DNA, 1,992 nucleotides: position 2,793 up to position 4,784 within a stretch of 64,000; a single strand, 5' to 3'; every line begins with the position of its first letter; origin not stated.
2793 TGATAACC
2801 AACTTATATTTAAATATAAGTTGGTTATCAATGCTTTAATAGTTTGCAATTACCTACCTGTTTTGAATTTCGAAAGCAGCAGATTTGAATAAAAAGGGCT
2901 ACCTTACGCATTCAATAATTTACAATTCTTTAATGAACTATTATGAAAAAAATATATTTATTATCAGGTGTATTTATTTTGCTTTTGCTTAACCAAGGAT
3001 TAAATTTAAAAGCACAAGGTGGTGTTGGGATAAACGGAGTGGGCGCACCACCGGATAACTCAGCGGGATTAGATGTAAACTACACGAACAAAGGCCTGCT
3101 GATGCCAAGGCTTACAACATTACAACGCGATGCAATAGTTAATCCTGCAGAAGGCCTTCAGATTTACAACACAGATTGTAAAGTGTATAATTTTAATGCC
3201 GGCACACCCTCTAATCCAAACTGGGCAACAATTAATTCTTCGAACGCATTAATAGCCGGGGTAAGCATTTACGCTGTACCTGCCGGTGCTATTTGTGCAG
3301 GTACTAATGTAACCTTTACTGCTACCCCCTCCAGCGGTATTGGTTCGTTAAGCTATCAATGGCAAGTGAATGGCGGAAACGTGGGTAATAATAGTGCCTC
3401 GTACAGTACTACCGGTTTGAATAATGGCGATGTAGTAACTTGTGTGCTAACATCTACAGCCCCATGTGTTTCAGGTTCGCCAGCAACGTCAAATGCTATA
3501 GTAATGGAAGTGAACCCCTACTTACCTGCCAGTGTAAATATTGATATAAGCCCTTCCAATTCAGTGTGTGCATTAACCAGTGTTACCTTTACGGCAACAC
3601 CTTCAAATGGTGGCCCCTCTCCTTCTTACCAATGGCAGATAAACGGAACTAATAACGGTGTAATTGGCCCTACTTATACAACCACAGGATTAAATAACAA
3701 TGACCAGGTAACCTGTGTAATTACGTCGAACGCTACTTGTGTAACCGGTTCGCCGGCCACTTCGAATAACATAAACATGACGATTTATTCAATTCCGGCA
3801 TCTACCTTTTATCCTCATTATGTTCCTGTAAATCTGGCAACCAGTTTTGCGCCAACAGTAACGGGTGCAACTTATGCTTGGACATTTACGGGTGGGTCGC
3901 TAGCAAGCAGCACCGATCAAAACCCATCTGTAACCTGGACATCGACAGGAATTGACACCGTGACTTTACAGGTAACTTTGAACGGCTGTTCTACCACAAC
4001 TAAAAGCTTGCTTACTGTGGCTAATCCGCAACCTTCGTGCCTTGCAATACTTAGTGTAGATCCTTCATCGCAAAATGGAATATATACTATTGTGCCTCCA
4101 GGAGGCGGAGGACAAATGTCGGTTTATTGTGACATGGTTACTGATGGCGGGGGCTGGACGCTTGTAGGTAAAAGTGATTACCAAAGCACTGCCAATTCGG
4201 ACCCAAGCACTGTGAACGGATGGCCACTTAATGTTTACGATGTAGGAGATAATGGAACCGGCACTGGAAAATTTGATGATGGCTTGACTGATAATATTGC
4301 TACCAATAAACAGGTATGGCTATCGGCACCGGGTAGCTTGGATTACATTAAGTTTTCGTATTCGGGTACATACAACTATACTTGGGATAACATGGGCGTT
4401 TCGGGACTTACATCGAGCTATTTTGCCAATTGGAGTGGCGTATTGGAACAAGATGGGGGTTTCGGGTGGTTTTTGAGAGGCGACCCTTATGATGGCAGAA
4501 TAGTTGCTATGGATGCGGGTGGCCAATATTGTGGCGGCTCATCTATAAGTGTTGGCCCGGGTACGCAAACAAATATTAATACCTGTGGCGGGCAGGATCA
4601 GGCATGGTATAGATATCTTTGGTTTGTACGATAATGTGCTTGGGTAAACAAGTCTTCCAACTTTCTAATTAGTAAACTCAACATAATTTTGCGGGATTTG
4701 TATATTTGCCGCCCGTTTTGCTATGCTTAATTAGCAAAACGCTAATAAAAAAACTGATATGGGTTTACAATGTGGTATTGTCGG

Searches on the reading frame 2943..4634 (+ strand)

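Call 48: search_protein_families(library=ncbifam, proteins=[window:2943-4634:+], max_evalue=0.00001)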
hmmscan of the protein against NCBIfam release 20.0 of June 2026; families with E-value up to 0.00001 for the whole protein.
window:2943-4634:+ (563 aa): 1 family
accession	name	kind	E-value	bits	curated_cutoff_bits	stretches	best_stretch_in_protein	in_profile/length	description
NF040941.1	GGGWT_bact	domain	1.2e-17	63.6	30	1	365-408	1-46/46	fibrinogen-like YCDxxxxGGGW domain-containing protein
